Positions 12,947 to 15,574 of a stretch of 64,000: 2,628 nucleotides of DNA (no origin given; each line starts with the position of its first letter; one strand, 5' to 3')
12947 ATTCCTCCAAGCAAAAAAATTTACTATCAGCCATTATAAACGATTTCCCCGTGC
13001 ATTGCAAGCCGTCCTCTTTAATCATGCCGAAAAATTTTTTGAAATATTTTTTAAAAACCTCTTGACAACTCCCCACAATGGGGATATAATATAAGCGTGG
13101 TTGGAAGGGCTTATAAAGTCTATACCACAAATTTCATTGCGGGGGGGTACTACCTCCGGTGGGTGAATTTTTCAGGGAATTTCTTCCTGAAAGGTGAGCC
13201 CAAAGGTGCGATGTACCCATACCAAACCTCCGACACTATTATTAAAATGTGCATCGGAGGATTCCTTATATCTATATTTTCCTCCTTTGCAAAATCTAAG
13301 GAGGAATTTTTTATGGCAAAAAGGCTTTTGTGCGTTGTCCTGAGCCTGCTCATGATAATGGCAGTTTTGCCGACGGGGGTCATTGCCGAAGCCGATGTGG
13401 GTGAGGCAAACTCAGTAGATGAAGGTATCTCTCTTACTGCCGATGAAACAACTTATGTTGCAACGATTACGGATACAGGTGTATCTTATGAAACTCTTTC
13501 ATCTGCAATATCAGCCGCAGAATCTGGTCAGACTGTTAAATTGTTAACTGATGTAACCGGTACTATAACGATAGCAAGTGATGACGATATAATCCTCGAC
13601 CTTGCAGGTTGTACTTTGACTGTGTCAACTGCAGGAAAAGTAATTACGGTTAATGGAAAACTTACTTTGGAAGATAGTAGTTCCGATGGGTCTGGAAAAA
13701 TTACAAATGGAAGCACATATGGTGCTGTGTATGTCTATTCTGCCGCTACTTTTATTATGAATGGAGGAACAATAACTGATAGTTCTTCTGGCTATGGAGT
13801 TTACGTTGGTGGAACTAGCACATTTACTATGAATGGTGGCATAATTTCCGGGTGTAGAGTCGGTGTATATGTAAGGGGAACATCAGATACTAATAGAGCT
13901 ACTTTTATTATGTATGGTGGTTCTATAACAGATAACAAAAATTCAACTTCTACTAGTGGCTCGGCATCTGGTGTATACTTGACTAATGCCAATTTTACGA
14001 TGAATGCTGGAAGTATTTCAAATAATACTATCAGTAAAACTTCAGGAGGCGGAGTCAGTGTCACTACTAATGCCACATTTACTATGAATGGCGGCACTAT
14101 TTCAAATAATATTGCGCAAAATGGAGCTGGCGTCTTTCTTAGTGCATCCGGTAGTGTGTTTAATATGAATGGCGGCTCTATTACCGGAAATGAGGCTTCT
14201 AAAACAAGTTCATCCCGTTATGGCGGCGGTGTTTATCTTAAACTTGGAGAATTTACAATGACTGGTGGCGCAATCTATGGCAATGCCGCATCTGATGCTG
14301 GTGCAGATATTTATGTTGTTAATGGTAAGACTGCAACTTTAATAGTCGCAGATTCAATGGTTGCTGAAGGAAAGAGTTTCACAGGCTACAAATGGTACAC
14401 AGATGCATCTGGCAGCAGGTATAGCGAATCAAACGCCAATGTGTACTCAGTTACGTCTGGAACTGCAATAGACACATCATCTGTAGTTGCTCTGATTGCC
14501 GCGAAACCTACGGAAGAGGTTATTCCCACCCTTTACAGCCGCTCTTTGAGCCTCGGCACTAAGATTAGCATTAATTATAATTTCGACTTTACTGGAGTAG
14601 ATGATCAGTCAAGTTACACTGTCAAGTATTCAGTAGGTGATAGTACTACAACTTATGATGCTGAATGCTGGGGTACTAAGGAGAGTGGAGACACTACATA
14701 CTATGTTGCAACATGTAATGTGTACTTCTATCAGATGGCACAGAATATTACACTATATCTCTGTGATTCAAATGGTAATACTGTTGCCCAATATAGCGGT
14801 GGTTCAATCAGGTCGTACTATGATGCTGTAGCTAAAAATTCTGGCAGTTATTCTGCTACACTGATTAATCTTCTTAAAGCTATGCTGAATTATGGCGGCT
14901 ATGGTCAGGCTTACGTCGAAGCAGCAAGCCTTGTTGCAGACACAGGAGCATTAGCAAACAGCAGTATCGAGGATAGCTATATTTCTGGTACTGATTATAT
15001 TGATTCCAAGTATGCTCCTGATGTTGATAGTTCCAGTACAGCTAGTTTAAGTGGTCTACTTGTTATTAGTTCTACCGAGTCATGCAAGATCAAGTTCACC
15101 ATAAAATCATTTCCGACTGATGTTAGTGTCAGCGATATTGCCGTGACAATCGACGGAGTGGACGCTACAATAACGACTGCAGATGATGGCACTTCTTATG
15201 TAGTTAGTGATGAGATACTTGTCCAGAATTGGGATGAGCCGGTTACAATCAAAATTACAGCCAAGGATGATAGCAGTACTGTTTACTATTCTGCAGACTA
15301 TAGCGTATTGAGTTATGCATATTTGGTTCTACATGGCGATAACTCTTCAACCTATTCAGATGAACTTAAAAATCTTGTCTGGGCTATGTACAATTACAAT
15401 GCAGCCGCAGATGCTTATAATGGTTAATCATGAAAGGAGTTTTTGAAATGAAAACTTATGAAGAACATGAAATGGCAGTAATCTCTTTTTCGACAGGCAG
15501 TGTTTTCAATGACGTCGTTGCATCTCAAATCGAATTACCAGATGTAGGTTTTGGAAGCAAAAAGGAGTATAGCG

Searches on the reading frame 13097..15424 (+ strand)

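Call 21: search_protein_families(library=pfam, proteins=[window:13097-15424:+], max_evalue=0.01)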
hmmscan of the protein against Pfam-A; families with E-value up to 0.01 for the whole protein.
window:13097-15424:+ (776 aa): 1 family
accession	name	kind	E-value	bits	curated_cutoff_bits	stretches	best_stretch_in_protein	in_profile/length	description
PF13229.12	Beta_helix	-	6.6e-06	26.3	25.9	1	204-353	20-149/158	Right handed beta helix region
